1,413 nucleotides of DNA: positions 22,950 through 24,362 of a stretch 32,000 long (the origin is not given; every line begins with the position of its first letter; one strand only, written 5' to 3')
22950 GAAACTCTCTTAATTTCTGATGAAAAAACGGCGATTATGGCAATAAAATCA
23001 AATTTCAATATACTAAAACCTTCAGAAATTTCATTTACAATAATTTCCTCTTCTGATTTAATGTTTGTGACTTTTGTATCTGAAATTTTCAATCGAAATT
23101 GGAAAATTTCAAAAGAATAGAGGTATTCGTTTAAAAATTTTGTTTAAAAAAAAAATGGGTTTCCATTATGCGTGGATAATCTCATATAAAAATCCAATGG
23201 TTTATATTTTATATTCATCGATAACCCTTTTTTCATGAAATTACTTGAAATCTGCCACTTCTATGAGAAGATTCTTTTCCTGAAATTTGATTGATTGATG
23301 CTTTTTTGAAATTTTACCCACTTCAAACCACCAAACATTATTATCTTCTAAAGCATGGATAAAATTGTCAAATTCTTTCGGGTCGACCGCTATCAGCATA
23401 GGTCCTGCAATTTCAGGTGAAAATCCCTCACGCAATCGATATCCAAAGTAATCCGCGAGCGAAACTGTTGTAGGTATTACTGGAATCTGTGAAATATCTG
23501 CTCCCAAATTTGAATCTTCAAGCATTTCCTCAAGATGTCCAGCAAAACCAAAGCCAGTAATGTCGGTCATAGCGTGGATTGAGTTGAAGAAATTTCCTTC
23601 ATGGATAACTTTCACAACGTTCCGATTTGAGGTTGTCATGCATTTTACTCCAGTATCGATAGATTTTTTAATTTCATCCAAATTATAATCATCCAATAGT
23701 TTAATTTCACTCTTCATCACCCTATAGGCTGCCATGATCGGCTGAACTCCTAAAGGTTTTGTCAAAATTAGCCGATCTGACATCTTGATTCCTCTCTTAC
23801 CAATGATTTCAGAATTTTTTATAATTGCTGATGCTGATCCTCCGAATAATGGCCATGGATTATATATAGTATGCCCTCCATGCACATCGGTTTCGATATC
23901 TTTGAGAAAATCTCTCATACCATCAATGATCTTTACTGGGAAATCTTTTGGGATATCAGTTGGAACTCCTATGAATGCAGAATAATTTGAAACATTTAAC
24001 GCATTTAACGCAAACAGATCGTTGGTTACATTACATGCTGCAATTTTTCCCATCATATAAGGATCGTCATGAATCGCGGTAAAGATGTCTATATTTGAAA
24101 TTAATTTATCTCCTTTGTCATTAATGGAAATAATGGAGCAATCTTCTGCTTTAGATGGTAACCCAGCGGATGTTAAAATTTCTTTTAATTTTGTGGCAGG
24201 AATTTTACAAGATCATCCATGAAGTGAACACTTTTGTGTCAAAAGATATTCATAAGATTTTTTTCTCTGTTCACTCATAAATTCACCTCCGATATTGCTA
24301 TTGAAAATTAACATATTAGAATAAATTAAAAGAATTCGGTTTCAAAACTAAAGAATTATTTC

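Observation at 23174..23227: Eukaryote-style (AUGA_AA_GA, kink-turn) SECIS candidate 13 nt after the selD stop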

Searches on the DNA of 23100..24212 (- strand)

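Call 9: search_rna_families(source=window, start=23100, end=23300, threshold=evalue, max_evalue=10, show_alignments=5)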
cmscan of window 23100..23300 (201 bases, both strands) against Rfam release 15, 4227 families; matches with E-value up to 10: 14.
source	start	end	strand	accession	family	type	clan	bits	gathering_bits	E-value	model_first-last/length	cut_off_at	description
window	23105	23183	+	RF02693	psm_mec_RNA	Gene; sRNA;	-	22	85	0.48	1-143/143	no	psm_mec locus RNA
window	23110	23169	+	RF01583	snoR01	Gene; snRNA; snoRNA; CD-box;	-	19.9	55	7.1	1-83/83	no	small nucleolar RNA snoR01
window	23162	23221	-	RF00268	snoZ7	Gene; snRNA; snoRNA; CD-box;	CL00057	18.5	43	0.5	1-78/78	no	Small nucleolar RNA snoZ7/snoR77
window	23181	23249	-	RF00536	snoMe28S-Cm3227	Gene; snRNA; snoRNA; CD-box;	-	18.2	43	2.3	1-82/82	no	Small nucleolar RNA Me28S-Cm3227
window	23141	23244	-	RF02625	WsnRNA46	Gene; sRNA;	-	18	65.3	0.37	1-151/151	no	Wolbachia sRNA 46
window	23107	23190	-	RF01586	snoR09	Gene; snRNA; snoRNA; CD-box;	-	16.7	50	6.7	1-84/84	no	small nucleolar RNA snoR09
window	23158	23226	-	RF00086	SNORD27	Gene; snRNA; snoRNA; CD-box;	-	15.3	52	5.9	1-71/71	no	Small nucleolar RNA SNORD27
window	23127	23201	+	RF02705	B_rapa_snoR775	Gene; snRNA; snoRNA; HACA-box;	-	15.3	64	8.3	1-127/127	no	Brassica rapa small nucleolar RNA 775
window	23155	23229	-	RF00152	SNORD79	Gene; snRNA; snoRNA; CD-box;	CL00069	15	47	8.3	1-83/83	no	Small nucleolar RNA SNORD79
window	23148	23214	+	RF02053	STnc430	Gene; sRNA;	-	14.8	47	5.2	1-162/162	no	Enterobacterial sRNA STnc430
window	23222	23245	-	RF02929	algC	Cis-reg;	-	13.5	33.8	4.5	1-52/52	no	algC RNA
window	23259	23300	+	RF01125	sR4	Gene; snRNA; snoRNA; CD-box;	-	12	50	1.6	1-34/56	3'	Small nucleolar RNA sR4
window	23244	23284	-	RF01962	RMST_1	Gene; lncRNA;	-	8.7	40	9.8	12-61/61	no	Rhabdomyosarcoma 2 associated transcript conserved region 1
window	23115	23152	+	RF00628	RgsA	Gene; sRNA;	-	7.7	88.4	7.4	1-194/194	no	RgsA sRNA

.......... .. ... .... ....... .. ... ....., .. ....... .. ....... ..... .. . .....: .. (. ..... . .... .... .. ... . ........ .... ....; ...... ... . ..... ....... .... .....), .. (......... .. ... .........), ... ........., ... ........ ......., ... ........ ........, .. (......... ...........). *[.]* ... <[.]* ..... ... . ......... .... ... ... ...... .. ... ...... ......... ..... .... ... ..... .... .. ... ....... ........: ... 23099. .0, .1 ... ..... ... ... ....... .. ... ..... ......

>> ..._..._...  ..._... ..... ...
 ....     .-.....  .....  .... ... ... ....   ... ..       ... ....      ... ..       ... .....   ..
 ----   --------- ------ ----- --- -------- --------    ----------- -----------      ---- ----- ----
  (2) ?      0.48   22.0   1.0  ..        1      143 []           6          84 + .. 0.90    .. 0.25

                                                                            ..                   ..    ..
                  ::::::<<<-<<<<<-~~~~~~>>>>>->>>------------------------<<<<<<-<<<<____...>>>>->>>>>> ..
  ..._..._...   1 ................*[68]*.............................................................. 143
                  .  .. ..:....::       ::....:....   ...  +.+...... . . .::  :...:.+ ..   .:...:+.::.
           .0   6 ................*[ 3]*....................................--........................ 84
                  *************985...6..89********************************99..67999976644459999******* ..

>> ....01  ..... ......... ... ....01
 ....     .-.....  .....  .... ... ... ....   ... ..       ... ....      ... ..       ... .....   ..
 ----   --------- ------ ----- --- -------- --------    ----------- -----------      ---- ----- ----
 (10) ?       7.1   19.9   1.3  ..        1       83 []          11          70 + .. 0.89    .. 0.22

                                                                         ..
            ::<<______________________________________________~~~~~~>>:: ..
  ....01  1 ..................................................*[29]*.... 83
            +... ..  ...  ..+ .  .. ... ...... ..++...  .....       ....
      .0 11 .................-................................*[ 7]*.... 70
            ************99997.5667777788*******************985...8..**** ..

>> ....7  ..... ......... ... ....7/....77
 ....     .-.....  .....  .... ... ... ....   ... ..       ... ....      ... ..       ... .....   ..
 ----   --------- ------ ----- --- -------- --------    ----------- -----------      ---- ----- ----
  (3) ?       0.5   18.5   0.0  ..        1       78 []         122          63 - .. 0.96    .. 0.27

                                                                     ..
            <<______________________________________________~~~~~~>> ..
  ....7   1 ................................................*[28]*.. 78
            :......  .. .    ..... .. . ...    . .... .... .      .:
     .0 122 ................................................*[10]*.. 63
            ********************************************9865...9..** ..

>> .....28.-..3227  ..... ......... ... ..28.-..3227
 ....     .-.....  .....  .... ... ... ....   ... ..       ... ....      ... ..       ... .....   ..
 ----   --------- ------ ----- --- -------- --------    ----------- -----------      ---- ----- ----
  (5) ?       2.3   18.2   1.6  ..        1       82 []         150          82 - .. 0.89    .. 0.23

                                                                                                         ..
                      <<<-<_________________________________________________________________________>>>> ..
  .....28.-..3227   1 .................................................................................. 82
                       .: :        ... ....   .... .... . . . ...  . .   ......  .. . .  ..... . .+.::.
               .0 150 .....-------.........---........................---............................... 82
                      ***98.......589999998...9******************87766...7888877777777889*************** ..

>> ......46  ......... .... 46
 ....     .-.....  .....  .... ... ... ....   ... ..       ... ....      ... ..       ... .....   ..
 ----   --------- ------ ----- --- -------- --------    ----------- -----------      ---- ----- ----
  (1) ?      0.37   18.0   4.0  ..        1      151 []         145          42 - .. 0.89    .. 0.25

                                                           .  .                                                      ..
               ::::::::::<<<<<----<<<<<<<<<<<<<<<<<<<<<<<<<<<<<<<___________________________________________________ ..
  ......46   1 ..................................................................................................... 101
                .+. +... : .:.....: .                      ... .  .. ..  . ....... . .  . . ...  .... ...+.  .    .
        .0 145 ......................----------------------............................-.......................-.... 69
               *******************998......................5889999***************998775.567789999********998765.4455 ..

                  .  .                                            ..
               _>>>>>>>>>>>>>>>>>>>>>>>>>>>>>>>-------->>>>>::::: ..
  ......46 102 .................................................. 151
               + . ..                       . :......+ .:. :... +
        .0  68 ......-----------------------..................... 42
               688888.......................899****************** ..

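Call 63: search_rna_families(sources=[L001, L005, L006, L009, L011, L012, L020, L022, L025, L030, L036, L038, L048, L053, L060, L068], threshold=evalue, max_evalue=1)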
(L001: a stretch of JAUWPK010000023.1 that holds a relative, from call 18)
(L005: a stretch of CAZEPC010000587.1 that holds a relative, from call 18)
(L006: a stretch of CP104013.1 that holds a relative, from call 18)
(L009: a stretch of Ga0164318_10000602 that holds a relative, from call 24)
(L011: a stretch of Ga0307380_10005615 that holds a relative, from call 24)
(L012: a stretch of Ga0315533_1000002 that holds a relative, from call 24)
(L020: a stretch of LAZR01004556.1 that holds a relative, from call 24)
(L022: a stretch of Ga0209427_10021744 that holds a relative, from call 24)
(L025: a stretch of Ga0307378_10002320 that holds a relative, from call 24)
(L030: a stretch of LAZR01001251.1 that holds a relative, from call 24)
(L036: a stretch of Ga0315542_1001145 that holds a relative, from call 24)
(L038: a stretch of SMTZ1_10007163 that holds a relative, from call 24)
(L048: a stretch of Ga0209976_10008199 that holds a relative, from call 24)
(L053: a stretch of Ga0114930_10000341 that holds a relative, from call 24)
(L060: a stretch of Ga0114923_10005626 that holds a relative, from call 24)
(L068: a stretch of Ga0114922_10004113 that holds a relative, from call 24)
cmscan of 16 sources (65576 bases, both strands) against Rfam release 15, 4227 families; matches with E-value up to 1: 2.
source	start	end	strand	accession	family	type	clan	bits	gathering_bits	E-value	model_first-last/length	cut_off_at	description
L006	5370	6864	-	RF01959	SSU_rRNA_archaea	Gene; rRNA;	CL00111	1455.2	50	0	1-1478/1478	no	Archaeal small subunit ribosomal RNA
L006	5924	6001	-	RF03149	RAGATH-12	Gene; sRNA;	-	26.1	75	0.44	1-78/78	no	RAGATH-12 RNA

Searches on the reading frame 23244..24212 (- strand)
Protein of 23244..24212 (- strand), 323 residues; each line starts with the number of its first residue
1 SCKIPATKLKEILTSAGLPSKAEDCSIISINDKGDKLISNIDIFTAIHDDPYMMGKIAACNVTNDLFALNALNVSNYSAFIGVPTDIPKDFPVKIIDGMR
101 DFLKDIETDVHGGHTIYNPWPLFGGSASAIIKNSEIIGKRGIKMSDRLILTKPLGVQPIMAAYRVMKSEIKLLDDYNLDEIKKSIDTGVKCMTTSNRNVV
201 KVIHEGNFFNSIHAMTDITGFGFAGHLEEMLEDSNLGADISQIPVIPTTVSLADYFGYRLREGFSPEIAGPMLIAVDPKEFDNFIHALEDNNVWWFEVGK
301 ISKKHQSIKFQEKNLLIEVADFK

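Call 18: find_related_loci(query=window:23244-24212:-, collection=genome_contigs, flank=3000)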
Query seq(323 aa) (323 aa) in genome_contigs; peptide patterns used: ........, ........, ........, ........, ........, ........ (x = any residue, [..] = any of these).
77 stretches matched a pattern; 7 encode a relative of the query (tblastn E <= 1e-3); 6 distinct loci.
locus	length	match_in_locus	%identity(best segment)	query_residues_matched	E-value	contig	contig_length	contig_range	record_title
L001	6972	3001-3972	86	1-323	0e+0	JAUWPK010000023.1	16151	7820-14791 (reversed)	MAG: Promethearchaeum sp. isolate CSMAG_2474 CSMAG_2474_k141_311066_length_16151_cov_7.0000, whole genome shotgun sequen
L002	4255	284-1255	84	1-323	0e+0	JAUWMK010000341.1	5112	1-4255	MAG: Promethearchaeum sp. isolate CSMAG_2396 CSMAG_2396_k141_246486_length_5112_cov_8.9646, whole genome shotgun sequenc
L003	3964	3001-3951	57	1-318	5e-124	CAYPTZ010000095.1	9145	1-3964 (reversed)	MAG TPA_asm: uncultured archaeon isolate binchicken_co116_149 genome assembly, contig: NODE_8774_length_9145_cov_4.78921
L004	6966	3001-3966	81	1-323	3e-180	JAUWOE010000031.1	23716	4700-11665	MAG: Promethearchaeum sp. isolate CSMAG_2442 CSMAG_2442_k141_936362_length_23716_cov_7.9946, whole genome shotgun sequen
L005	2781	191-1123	50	1-312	2e-103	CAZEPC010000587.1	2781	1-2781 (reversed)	MAG TPA_asm: uncultured archaeon isolate binchicken_co13_463 genome assembly, contig: NODE_68519_length_2781_cov_4.31511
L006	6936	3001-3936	57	2-313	3e-118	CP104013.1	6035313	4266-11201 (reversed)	Candidatus Lokiarchaeum ossiferum isolate Loki-B35 chromosome, complete genome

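Call 24: find_related_loci(query=A1, collection=metagenome_contigs, flank=1500)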
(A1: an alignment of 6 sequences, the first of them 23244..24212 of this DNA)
Query A1 (323 aa) in metagenome_contigs; peptide patterns used: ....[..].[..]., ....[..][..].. (x = any residue, [..] = any of these).
343 stretches matched a pattern; 71 encode a relative of the query (tblastn E <= 1e-3); 69 distinct loci.
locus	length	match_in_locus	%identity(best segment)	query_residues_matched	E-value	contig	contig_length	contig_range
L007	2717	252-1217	86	1-323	0e+0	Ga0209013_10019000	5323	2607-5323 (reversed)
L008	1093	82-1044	56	1-322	9e-137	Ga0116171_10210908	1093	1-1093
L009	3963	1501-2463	52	1-322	4e-113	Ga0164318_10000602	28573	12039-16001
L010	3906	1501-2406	48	1-301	1e-91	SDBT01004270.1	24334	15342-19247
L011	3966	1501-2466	46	1-320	4e-90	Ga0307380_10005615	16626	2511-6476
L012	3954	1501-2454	45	1-318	2e-88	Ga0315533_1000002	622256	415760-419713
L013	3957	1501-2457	44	1-312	1e-88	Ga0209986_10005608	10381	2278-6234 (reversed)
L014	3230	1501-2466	45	1-320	5e-88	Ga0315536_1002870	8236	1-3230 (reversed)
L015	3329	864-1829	44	1-320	4e-88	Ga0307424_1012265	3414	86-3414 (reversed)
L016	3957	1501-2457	44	1-312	2e-87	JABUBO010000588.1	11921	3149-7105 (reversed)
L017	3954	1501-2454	45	1-318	4e-87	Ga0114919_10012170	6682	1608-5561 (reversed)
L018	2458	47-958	47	1-301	3e-87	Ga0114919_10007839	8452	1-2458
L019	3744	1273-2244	45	1-322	2e-86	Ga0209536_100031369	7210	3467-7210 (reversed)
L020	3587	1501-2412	47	1-303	4e-84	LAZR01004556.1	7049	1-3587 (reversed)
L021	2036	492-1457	43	1-320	1e-87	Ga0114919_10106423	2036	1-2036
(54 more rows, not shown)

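Call 44: search_protein_families(library=pfam, proteins=[window:23244-24212:-], max_evalue=0.001)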
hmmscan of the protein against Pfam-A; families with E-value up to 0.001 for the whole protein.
window:23244-24212:- (323 aa): 2 families
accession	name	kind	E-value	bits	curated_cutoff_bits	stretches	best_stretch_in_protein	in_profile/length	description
PF02769.27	AIRS_C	-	6.2e-14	52.9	23.1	1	175-305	34-149/156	AIR synthase related protein, C-terminal domain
PF00586.29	AIRS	-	5.1e-12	46.6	24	1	23-126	2-107/112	AIR synthase related protein, N-terminal domain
